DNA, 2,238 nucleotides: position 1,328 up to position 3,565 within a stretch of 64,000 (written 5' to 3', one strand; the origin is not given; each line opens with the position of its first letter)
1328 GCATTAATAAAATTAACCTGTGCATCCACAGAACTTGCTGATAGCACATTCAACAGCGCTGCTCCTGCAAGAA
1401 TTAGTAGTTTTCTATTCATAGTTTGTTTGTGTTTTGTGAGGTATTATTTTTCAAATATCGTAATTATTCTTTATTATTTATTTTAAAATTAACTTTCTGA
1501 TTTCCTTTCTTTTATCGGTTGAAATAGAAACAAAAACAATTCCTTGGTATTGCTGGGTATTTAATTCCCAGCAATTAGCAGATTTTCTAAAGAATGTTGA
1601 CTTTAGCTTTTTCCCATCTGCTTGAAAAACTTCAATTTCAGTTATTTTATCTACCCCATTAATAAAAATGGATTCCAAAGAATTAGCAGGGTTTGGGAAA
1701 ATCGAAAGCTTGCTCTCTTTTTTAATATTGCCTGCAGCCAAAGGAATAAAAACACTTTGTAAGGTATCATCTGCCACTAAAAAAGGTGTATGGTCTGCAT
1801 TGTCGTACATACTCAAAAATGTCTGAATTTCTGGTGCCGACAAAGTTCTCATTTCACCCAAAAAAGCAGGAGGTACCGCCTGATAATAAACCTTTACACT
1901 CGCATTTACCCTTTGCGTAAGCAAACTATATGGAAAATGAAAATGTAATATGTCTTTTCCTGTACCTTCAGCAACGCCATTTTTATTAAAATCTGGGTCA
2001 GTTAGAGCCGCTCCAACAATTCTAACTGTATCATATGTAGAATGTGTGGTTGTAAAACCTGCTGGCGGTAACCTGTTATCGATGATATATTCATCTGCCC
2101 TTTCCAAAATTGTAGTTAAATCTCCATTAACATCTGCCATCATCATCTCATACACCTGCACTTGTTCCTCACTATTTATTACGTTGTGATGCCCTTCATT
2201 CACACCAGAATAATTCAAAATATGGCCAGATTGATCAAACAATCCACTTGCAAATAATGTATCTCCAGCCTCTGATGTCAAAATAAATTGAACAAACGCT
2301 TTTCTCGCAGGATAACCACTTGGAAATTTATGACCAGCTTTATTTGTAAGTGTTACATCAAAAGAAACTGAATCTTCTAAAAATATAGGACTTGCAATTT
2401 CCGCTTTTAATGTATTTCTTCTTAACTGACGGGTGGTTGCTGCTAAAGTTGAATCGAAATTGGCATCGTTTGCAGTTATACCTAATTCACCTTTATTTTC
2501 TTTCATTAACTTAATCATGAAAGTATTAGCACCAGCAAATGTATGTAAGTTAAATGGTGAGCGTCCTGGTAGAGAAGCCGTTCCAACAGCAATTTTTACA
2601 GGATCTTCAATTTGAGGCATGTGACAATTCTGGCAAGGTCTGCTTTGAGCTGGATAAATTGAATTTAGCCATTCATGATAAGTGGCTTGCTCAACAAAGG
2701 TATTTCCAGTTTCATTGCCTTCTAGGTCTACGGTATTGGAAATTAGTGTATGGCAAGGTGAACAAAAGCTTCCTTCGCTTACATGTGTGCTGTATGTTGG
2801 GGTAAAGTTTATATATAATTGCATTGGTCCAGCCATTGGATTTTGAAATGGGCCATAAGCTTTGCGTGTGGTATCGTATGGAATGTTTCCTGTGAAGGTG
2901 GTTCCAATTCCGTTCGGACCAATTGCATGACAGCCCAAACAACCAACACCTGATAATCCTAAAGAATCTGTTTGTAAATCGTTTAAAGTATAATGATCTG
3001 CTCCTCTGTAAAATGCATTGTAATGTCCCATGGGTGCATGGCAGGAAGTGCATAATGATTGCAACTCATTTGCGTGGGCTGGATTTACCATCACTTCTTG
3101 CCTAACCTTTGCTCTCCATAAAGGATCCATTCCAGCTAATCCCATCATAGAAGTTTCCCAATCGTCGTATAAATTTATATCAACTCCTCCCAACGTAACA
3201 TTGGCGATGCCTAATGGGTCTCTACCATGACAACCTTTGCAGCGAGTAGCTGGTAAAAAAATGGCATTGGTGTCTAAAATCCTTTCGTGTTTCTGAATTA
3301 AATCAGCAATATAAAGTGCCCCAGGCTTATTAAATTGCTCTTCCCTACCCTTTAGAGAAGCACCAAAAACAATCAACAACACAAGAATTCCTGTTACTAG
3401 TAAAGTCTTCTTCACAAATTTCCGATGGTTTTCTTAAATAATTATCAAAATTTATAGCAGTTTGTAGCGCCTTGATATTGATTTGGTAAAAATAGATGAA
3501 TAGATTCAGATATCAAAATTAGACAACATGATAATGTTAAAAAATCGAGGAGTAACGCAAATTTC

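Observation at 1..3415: T9SS-sorted pentaheme c-type cytochrome adjacent to a CRTAC1/ASPIC-UnbV FG-GAP protein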

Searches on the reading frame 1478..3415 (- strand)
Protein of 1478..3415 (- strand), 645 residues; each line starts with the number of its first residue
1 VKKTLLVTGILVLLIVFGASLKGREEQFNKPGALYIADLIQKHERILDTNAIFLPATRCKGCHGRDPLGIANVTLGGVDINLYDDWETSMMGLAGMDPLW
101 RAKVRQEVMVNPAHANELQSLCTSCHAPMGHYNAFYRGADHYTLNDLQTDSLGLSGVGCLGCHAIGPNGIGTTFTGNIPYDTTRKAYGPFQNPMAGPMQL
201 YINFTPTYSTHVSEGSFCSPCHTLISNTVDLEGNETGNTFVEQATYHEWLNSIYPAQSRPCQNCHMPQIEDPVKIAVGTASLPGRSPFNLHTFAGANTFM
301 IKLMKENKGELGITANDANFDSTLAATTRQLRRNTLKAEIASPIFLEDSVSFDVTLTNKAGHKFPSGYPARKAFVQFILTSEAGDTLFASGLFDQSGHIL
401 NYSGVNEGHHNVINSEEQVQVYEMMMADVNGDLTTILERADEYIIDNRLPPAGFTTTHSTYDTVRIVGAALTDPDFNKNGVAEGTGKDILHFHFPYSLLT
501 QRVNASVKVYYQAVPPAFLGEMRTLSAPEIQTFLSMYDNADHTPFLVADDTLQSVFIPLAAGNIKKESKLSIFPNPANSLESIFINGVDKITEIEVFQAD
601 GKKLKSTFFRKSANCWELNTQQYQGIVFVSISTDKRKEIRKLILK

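Call 7: search_protein_families(library=pfam, proteins=[window:1478-3415:-], max_evalue=1)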
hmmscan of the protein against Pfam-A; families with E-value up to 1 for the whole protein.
window:1478-3415:- (645 aa): 10 families
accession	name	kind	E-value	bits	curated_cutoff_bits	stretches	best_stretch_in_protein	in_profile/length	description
PF14522.11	Cytochrome_C7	-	4.1e-06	26.9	24.8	2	114-164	8-49/67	Cytochrome c7 and related cytochrome c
PF18962.6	Por_Secre_tail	-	2e-05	25.2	27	1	572-643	1-74/75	Secretion system C-terminal sorting domain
PF22113.1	Mtrc-MtrF_II-IV_dom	-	0.0002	21.4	30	1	215-268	120-166/176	Outer membrane cytochrome MtrC/MtrF-like, domains II/IV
PF08421.16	Methyltransf_13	-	0.001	19.7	31.3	1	218-274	1-57/62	Putative zinc binding domain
PF15161.11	Neuropep_like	-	0.053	13.6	27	1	252-265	7-20/61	Neuropeptide-like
PF02335.20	Cytochrom_C552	-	0.085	12.2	24.1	0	245-270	231-256/438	Cytochrome c552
PF17745.6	Ydr279_N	-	0.12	13.1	25.2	1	569-614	12-60/79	Ydr279p protein triple barrel domain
PF10367.15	zf-Vps39_C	-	0.19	11.8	24.7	0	119-135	9-24/41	Vacuolar sorting protein 39 C-terminal zinc finger domain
PF13435.11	Cytochrome_C554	-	0.55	11.6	20.8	1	82-163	9-83/84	Cytochrome c554 and c-prime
PF02085.21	Cytochrom_CIII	-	0.61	10.9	22.9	0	209-269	26-86/101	Class III cytochrome C family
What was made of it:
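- On T9SS type A cargo: 25.2 bits against 27 (call 7).
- On NrfA cytochrome c nitrite reductase: PF02335 at E 0.085, 12.2 bits against 24.1 (call 7).
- On MtrC/OmcA outer-surface decaheme cytochromes: Five hemes, no lipobox, 21.4 bits against 30 (call 7).
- Closest known: MtrC/OmcA-type outer-surface decaheme cytochromes of Shewanella. Same: Pfam Mtrc-MtrF_II-IV_dom gives a weak hit (E 2e-4, call 7).
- There are weak Pfam hits to Cytochrom_C552 (E 0.085) and Cytochrome_C554 (E 0.55) (call 7). The Pfam Por_Secre_tail score (25.2) is under its gathering cutoff of 27 (call 7).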

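Call 8: search_protein_families(library=ncbifam, proteins=[window:1478-3415:-], max_evalue=1)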
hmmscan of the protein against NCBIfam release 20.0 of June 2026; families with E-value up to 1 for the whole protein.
window:1478-3415:- (645 aa): 8 families
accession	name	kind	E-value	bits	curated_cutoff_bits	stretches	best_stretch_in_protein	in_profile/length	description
TIGR04183.1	Por_Secre_tail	domain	1.4e-07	31.4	23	1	572-645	1-72/72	T9SS type A sorting domain-containing protein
NF040886.1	cyt_C_like_Sec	equivalog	3e-07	29.4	250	2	121-268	106-253/423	multiheme c-type cytochrome (seleno)protein ExtKL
NF038113.1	T9SSA_dep_M36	equivalog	4.1e-05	21.9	885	1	558-645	782-869/869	T9SS-dependent M36 family metallopeptidase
NF051471.1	cytcCgr1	equivalog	0.017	14.8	340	0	227-274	58-100/204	cytochrome c-type protein Cgr1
TIGR03508.1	decahem_SO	subfamily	0.084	12.3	192.2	0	119-163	34-77/258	DmsE family decaheme c-type cytochrome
NF045774.1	cytochro_C551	exception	0.12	12.3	118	1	1-69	1-60/110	cytochrome c551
NF045773.1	cytochro_C550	exception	0.54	10.2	125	1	10-82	14-83/118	cytochrome c550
TIGR03153.1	cytochr_NrfH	equivalog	0.72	9.9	134.2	0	117-163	26-59/138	cytochrome c nitrite reductase small subunit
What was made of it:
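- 1481..1702 (-): T9SS type A C-terminal sorting domain (residues 572-645). TIGR04183 31.4 bits against cutoff 23 (call 8).
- On T9SS type A cargo: 31.4 bits against cutoff 23, residues 572-645 (call 8).
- On MccSep polysulfide reductase: 29.4 bits (call 8).
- Checked: Residues 572-645 match the T9SS type A sorting domain: TIGR04183 scores 31.4 bits against a cutoff of 23 (call 8), and Pfam PF18962 scores 25.2 bits, just under its cutoff of 27 (call 7).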

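Call 9: search_solved_structures(query=window:1478-3415:-, max_evalue=10, show_alignments=2)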
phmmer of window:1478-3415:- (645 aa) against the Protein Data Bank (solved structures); distinct sequences matched with E-value up to 10: 6.
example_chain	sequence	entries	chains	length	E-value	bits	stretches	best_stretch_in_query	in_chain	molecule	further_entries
8qc9_A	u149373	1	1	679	0.079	14.7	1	121-281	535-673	Extracellular iron oxide respiratory system surface decaheme cytochrome c component MtrC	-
8qbq_A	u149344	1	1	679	0.079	14.7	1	121-281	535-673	Extracellular iron oxide respiratory system surface decaheme cytochrome c component MtrC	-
8glk_D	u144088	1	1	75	0.2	13.3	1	570-644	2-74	Endonuclease I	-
8qbz_A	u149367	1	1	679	0.21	13.3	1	121-281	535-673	Extracellular iron oxide respiratory system surface decaheme cytochrome c component MtrC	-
9wt8_A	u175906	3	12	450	4.9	8.8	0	353-388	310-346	Cytochrome c,Multiheme cytochrome c selenoprotein (MccSep)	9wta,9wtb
9wt9_A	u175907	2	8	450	6.6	8.3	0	353-388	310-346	Cytochrome c,Multiheme cytochrome c selenoprotein mutant (MccSep U325A) | Cytochrome c,Multiheme cytochrome c selenoprotein (MccSep)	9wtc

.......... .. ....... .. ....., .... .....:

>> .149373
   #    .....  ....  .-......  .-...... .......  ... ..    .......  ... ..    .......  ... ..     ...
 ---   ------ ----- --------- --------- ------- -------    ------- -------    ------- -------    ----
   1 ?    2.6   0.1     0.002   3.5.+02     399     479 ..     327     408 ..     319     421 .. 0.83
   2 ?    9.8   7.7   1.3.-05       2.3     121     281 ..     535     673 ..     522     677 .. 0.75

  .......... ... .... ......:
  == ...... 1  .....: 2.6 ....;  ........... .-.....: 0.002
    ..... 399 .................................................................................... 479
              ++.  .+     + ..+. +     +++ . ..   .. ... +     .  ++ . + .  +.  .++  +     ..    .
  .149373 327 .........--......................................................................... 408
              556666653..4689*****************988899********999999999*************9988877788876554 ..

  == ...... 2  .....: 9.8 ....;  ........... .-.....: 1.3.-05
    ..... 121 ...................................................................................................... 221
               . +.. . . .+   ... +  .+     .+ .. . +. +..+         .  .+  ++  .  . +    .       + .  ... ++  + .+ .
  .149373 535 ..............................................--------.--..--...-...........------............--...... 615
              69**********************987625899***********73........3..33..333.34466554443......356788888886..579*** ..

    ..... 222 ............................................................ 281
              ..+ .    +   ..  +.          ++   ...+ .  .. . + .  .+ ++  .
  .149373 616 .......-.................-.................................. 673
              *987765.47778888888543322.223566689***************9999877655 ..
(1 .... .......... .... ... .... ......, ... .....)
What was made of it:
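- Tried and rejected: Direct sequence search of the PDB with the single protein gave nothing significant (MtrC at E 0.079, call 9).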

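Call 10: find_homologous_proteins(query=window:1478-3415:-, max_evalue=0.001)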
Query window:1478-3415:- (645 aa): 2514 proteins with E <= 0.001 among 8000 candidates; the best 120 are listed.
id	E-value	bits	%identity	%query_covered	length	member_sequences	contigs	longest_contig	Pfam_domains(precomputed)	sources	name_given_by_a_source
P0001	0.0e+0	1397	92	100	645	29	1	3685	PF18962.8,PF14522.12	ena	-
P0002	0.0e+0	1290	86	98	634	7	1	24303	PF18962.8,PF14522.12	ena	-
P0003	0.0e+0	1287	85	100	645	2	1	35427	PF18962.8,PF14522.12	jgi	jgi:hypothetical protein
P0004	3.1e-268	910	60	98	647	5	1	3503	-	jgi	jgi:hypothetical protein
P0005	8.0e-268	908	60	100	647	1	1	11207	-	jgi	-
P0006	7.3e-267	905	60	100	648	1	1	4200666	PF14522.12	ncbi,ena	-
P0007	1.2e-266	904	61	98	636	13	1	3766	PF08421.17,PF18962.8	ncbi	-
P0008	4.2e-266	903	60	98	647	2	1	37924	PF18962.8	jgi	jgi:hypothetical protein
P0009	7.6e-266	902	60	100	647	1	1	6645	-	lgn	-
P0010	8.5e-266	902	60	98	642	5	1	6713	PF22113.2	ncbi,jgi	jgi:hypothetical protein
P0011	1.9e-264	897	60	98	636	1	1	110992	-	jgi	-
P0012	2.7e-264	897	60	98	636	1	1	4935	-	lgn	-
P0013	2.8e-264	897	59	100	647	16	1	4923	-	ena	-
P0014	5.9e-264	896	59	100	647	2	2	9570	PF18962.8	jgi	jgi:hypothetical protein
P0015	6.6e-264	895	59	100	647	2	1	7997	-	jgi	jgi:hypothetical protein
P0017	8.8e-264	895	58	100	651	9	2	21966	PF18962.8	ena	-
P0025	9.3e-263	892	62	95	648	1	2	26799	PF18962.8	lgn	-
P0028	2.0e-261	887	58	100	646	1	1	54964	PF18962.8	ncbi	ncbi:MAG: T9SS type A sorting domain-containing protein [Bacteroidia bacterium]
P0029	6.2e-261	886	64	91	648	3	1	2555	PF18962.8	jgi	jgi:hypothetical protein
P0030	1.8e-260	884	59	100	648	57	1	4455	PF18962.8,PF22113.2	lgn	-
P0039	1.1e-255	868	59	100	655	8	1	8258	PF18962.8,PF14522.12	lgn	-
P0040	5.3e-254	863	60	98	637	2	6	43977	PF18962.8,PF14522.12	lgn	-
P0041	5.6e-254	863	62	93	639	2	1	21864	PF18962.8,PF14522.12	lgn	-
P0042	7.6e-254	862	59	97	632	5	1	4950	PF18962.8,PF14522.12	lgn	-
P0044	1.4e-248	845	57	100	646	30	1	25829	PF18962.8,PF14522.12,PF22113.2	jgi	-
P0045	2.9e-247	840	57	100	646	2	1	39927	PF18962.8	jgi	jgi:hypothetical protein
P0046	6.2e-247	839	57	100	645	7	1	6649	PF08421.17,PF18962.8,PF14522.12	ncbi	-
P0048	3.2e-245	834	56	100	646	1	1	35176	PF18962.8,PF14522.12,PF22113.2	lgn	-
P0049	9.8e-245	832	57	100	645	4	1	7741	PF18962.8,PF14522.12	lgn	-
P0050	7.2e-244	829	56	100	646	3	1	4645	PF18962.8,PF22113.2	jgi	jgi:hypothetical protein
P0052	4.1e-243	827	55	100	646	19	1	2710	PF18962.8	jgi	jgi:hypothetical protein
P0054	5.9e-242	823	56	100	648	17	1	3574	PF18962.8,PF14522.12,PF22113.2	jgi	jgi:hypothetical protein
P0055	1.1e-240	819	59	93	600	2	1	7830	PF18962.8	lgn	-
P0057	1.7e-233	795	55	100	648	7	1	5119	PF18962.8,PF03264.20,PF14522.12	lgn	-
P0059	9.2e-229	779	61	86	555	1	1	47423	PF18962.8,PF14522.12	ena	-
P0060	1.3e-226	772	55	93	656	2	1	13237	PF18962.8,PF22113.2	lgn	-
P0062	1.7e-225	768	53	100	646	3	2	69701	PF18962.8,PF14522.12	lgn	-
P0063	1.5e-224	765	53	100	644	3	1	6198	PF18962.8,PF14522.12,PF22113.2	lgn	-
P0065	4.3e-224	764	54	94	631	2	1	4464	PF18962.8,PF14522.12,PF22113.2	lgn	-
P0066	2.6e-223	761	55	93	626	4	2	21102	PF08421.17,PF18962.8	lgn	-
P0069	4.1e-222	757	54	96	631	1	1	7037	PF18962.8,PF14522.12,PF22113.2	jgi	jgi:hypothetical protein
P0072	1.4e-220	752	53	94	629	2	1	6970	PF18962.8,PF14522.12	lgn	-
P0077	6.0e-218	744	52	94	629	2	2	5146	PF18962.8,PF22113.2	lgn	-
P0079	8.5e-218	743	51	100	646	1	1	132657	PF18962.8,PF22113.2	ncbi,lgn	-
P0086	1.2e-216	739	51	100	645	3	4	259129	PF18962.8,PF14522.12,PF22113.2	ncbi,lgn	ncbi:MAG: T9SS type A sorting domain-containing protein [Bacteroidia bacterium]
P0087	4.9e-216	737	54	93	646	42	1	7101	PF18962.8,PF02335.21,PF14522.12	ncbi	-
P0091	1.4e-215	736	52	100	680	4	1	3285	PF18962.8,PF14522.12,PF22113.2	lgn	-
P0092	2.1e-215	735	51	100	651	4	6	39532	PF18962.8,PF14522.12,PF22113.2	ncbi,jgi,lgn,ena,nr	ncbi:MAG TPA: T9SS type A sorting domain-containing protein [Bacteroidia bacterium]|nr:T9SS type A s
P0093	3.7e-215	734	51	100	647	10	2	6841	PF18962.8,PF14522.12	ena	-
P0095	1.3e-214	733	51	99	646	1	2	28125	PF18962.8,PF14522.12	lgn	-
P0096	1.5e-214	732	52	99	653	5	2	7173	PF18962.8,PF14522.12,PF22113.2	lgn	-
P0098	3.9e-214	731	51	99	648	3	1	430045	-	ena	-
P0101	1.1e-213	729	55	89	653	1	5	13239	PF18962.8,PF14522.12,PF22113.2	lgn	-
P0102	1.9e-213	729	54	93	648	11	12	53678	PF18962.8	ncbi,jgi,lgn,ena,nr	ncbi:MAG TPA: T9SS type A sorting domain-containing protein [Bacteroidia bacterium]|jgi:hypothetical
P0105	5.5e-213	727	51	99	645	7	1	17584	PF18962.8,PF14522.12,PF22113.2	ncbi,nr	ncbi:MAG TPA: T9SS type A sorting domain-containing protein [Bacteroidia bacterium]|nr:T9SS type A s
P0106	1.4e-212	726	50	100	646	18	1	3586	PF18962.8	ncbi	-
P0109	2.8e-211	722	51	100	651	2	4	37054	PF18962.8,PF14522.12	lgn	-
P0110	4.1e-211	721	53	93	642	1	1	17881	PF18962.8,PF14522.12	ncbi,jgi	jgi:hypothetical protein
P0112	7.7e-211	720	50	100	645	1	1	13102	PF18962.8,PF14522.12,PF22113.2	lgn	-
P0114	1.1e-210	720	51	100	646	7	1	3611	PF18962.8,PF14522.12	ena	-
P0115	1.2e-210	719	52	93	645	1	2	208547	PF14522.12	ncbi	ncbi:hypothetical protein BH11BAC2_BH11BAC2_07970 [soil metagenome]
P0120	1.1e-209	716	53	88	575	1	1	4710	PF08421.17,PF18962.8,PF14522.12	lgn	-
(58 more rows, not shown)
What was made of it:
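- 1478..3415 (-): Gene for the 645-aa pentaheme c-type cytochrome: PHC-fold heme cap, Ig-like domain and T9SS C-terminal domain. Homologues: more than 2500 at E<=1e-3, full length, 50-92% identical (call 10).
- On T9SS type A cargo: Many relatives carry the precomputed PF18962 hit (call 10).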

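Call 15: find_related_loci(query=A1, collection=genome_contigs, flank=10000)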
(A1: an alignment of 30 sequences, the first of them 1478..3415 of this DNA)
Query A1 (645 aa) in genome_contigs; peptide patterns used: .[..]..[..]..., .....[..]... (x = any residue, [..] = any of these).
600 stretches matched a pattern (row limit reached: there are more); 587 encode a relative of the query (tblastn E <= 1e-3); the best 80 are kept; 80 distinct loci.
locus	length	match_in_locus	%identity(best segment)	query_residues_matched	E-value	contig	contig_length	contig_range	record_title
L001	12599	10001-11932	59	1-644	0e+0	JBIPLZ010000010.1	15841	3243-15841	MAG: Flavobacteriales bacterium isolate ME2015-10-10_3300044731_group6_bin130 Rohwer_bin934_scaffold_2709_c1, whole geno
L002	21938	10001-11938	59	1-645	0e+0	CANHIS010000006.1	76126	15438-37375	MAG: Bacteroidetes bacterium isolate RE-26jul17-123 genome assembly, contig: RE-26jul17-C295, whole genome shotgun seque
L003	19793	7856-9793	61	1-645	0e+0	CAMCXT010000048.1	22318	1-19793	MAG: Chitinophaga pinensis isolate MiE-14oct19-96 genome assembly, contig: MiE-14oct19-C2932, whole genome shotgun seque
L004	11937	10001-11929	57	1-643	0e+0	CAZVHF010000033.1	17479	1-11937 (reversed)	MAG TPA_asm: uncultured Chitinophaga sp. isolate SRP193358_co1_648 genome assembly, contig: NODE_8393_length_17479_cov_8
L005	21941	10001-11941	55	1-645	0e+0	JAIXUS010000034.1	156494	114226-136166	MAG: Bacteroidetes bacterium isolate D1_MAG_00037 pond_D1_MAG_00037_000000000049, whole genome shotgun sequence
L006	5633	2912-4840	56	1-643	0e+0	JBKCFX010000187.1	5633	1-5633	MAG: Bacteroidia bacterium isolate samp_510_concoct_1045 samp_510_535881, whole genome shotgun sequence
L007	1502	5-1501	69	35-533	0e+0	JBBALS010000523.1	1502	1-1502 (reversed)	MAG: Flavobacteriales bacterium isolate EUL_069 ctg523-EUL_069, whole genome shotgun sequence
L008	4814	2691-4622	56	1-643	0e+0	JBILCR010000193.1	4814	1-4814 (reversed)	MAG: Flavobacteriales bacterium isolate ME2016-06-30_3300036399_group7_bin138 Rohwer_bin935_scaffold_18845_c1, whole gen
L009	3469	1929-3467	67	1-512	0e+0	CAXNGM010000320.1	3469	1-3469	MAG: Bacteroidia bacterium isolate MsH-30apr19-353 genome assembly, contig: MsH-30apr19-C69822, whole genome shotgun seq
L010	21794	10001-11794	55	47-643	0e+0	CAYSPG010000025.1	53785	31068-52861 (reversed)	MAG TPA_asm: uncultured Flavobacteriaceae bacterium isolate SRP173033_co1_339 genome assembly, contig: NODE_779_length_5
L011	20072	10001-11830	53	36-642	0e+0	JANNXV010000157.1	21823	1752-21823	MAG: Bacteroidota bacterium isolate VAR_34_metabat_144 VAR_34_k141_395931, whole genome shotgun sequence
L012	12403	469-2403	50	1-643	0e+0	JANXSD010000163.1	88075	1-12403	MAG: Bacteroidetes bacterium isolate 336R_metabat_52 336R_k141_176780, whole genome shotgun sequence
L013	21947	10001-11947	51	1-643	0e+0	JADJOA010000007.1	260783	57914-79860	MAG: Bacteroidetes bacterium isolate Fred_18-Q3-R57-64_BAT3C.256 tig00011411-10-2607320, whole genome shotgun sequence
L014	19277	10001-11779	54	43-635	0e+0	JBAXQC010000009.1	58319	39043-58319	MAG: Bacteroidota bacterium isolate ELA547 MAG547_9, whole genome shotgun sequence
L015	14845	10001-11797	54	47-645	0e+0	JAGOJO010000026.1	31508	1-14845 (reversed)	MAG: Bacteroidia bacterium isolate Go_SlAct_bin_93 Go_SlAct_4601_length_31508_cov_12.173417, whole genome shotgun sequen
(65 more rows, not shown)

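Call 18: find_encoding_contigs(protein=P0006, flank=10000, max_places=2)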
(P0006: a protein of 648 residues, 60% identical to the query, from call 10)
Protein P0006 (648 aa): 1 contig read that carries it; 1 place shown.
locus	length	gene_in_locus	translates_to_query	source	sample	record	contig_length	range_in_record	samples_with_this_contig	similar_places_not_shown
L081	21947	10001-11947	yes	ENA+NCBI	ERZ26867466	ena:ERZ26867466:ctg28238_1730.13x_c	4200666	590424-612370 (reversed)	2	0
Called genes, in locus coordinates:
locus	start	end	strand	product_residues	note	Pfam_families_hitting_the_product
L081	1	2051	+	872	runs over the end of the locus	PF13585:CHU_C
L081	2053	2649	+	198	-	PF00677:Lum_binding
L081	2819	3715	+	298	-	PF00376:MerR, PF13411:MerR_1, PF02607:B12-binding_2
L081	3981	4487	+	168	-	PF04542:Sigma70_r2, PF22029:PhyR_sigma2 (weak), PF04545:Sigma70_r4 (faint), PF08281:Sigma70_r4_2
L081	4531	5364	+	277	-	PF00494:SQS_PSY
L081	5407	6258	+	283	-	PF02401:LYTB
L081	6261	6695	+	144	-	-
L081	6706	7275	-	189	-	-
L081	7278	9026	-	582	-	PF01336:tRNA_anti-codon, PF00152:tRNA-synt_2, PF02938:GAD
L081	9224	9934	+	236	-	PF00027:cNMP_binding, PF13545:HTH_Crp_2, PF00325:Crp (weak)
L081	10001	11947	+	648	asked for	PF14522:Cytochrome_C7 (faint)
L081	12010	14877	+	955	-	PF01839:FG-GAP (faint), PF13517:FG-GAP_3, PF07593:UnbV_ASPIC, PF19081:Ig_7, PF18962:Por_Secre_tail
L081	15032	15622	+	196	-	-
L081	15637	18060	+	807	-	PF12156:ATPase-cat_bd, PF00403:HMA, PF00122:E1-E2_ATPase, PF00702:Hydrolase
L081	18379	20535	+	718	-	PF00115:COX1, PF02433:FixO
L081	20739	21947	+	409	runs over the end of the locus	PF14715:FixP_N, PF00034:Cytochrom_C, PF13442:Cytochrome_CBB3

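Call 21: find_encoding_contigs(protein=P0098, flank=10000, max_places=1)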
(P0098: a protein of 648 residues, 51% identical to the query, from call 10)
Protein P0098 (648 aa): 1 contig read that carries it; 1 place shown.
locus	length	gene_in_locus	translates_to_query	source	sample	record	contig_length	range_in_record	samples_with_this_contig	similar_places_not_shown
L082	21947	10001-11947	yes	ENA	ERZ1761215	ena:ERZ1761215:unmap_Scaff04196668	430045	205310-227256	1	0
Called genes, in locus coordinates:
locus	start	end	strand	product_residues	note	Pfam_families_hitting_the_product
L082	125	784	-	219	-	PF00230:MIP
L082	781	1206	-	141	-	PF01451:LMWPc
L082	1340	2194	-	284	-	PF01135:PCMT, PF01209:Ubie_methyltran, PF06325:PrmA, PF13489:Methyltransf_23, PF13847:Methyltransf_31, PF08241:Methyltransf_11, PF08242:Methyltransf_12, PF13649:Methyltransf_25, +4 more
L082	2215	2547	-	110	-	PF01022:HTH_5, PF12802:MarR_2 (weak), PF12840:HTH_20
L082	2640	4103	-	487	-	PF00704:Glyco_hydro_18, PF18962:Por_Secre_tail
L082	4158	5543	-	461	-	PF18962:Por_Secre_tail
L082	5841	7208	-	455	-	PF18962:Por_Secre_tail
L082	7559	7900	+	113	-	PF08681:TacA1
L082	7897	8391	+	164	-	PF00583:Acetyltransf_1 (faint), PF13673:Acetyltransf_10 (faint)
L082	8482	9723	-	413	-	PF00155:Aminotran_1_2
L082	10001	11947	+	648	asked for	-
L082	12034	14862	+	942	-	PF01839:FG-GAP (faint), PF13517:FG-GAP_3, PF07593:UnbV_ASPIC, PF19081:Ig_7, PF18962:Por_Secre_tail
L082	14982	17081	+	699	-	PF06739:SBBP (faint), PF18962:Por_Secre_tail (weak)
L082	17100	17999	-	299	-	PF01613:Flavin_Reduct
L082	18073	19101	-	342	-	PF01557:FAA_hydrolase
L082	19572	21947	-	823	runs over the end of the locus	PF12799:LRR_4 (faint), PF18962:Por_Secre_tail (faint), PF24595:DUF7619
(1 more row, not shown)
